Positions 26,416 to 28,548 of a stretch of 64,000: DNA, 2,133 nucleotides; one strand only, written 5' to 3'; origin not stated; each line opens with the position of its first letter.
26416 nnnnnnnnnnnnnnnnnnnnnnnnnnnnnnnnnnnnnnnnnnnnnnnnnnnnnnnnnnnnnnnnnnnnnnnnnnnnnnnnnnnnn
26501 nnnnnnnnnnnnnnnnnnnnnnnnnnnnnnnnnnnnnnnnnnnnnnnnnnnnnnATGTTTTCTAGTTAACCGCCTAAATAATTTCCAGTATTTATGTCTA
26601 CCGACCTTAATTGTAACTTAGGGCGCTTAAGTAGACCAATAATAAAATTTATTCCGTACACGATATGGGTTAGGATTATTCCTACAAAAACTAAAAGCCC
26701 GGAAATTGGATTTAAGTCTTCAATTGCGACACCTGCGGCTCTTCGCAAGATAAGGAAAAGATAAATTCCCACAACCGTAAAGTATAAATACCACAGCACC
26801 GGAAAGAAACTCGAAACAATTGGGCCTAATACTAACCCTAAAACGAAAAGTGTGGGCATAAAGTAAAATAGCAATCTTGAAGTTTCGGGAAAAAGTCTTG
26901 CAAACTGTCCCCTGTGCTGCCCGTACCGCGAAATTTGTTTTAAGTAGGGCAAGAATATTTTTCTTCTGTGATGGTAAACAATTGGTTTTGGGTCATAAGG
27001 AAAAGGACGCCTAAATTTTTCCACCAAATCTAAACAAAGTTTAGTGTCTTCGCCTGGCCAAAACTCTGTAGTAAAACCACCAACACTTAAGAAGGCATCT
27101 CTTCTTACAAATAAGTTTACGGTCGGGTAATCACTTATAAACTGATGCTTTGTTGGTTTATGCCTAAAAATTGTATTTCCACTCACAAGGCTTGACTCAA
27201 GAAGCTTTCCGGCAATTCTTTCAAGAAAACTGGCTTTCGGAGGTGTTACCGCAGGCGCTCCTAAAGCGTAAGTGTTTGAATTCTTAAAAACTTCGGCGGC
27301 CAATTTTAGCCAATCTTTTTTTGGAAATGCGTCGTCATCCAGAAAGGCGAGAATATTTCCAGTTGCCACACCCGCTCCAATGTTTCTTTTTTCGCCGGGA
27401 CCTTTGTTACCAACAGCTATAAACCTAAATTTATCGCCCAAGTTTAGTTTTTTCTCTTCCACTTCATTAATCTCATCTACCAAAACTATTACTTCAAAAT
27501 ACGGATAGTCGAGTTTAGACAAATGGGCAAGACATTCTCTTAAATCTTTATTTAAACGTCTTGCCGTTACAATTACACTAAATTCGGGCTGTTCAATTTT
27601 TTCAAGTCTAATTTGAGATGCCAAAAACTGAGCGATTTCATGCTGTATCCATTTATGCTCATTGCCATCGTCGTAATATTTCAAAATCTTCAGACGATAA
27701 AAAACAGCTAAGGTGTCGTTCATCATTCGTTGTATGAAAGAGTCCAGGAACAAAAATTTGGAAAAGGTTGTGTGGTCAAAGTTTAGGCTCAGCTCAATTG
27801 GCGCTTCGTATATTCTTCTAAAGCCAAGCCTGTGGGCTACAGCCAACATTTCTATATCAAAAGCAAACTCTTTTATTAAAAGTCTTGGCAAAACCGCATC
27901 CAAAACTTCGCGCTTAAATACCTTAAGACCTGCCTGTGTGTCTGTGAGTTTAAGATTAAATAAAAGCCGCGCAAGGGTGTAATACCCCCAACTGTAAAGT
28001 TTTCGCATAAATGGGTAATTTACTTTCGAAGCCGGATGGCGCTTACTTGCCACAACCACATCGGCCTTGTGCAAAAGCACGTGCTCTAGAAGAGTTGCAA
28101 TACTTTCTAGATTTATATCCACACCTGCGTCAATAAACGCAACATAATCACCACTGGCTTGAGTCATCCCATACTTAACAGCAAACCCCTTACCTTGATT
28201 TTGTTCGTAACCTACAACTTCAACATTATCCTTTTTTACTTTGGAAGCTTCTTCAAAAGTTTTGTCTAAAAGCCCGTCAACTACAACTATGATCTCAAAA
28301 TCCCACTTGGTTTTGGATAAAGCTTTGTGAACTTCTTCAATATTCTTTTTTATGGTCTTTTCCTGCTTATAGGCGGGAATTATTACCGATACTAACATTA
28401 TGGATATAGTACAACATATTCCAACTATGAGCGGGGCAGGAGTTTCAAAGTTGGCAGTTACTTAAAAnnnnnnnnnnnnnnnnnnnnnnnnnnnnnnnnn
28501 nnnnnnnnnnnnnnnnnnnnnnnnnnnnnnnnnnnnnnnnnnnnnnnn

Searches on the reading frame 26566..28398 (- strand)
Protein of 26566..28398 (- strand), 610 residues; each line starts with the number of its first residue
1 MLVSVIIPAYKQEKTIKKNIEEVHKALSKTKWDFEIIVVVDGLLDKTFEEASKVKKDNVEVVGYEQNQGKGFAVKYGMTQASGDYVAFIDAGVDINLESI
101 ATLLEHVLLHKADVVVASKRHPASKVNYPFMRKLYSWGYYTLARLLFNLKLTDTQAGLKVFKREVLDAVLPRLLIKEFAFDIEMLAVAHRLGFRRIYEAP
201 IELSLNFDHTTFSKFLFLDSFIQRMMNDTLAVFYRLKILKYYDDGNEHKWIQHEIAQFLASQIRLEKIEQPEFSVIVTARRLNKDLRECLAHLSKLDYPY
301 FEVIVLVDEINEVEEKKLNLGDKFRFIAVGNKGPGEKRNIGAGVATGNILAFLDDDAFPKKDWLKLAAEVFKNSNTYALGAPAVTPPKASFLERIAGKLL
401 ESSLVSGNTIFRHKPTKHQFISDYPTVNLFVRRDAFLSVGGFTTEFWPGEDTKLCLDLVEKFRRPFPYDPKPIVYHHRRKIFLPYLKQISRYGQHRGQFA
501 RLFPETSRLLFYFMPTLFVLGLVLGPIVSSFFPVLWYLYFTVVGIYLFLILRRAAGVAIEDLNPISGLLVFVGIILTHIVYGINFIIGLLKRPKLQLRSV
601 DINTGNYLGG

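Call 18: search_protein_families(library=pfam, proteins=[window:26566-28398:-], max_evalue=0.001)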
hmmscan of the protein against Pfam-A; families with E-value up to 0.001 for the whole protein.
window:26566-28398:- (610 aa): 4 families
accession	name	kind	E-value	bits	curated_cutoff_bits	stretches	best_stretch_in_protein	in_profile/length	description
PF00535.33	Glycos_transf_2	-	3.3e-38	131.7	23.3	2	4-169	1-167/168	Glycosyl transferase family 2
PF10111.15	Glyco_tranf_2_2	-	1.3e-15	58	27.3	2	4-105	1-104/276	Glycosyltransferase like family 2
PF13641.12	Glyco_tranf_2_3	-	1.7e-14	54.9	27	2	271-491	1-226/230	Glycosyltransferase like family 2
PF13632.12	Glyco_trans_2_3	-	4.3e-10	40.2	27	1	351-543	3-193/198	Glycosyl transferase family group 2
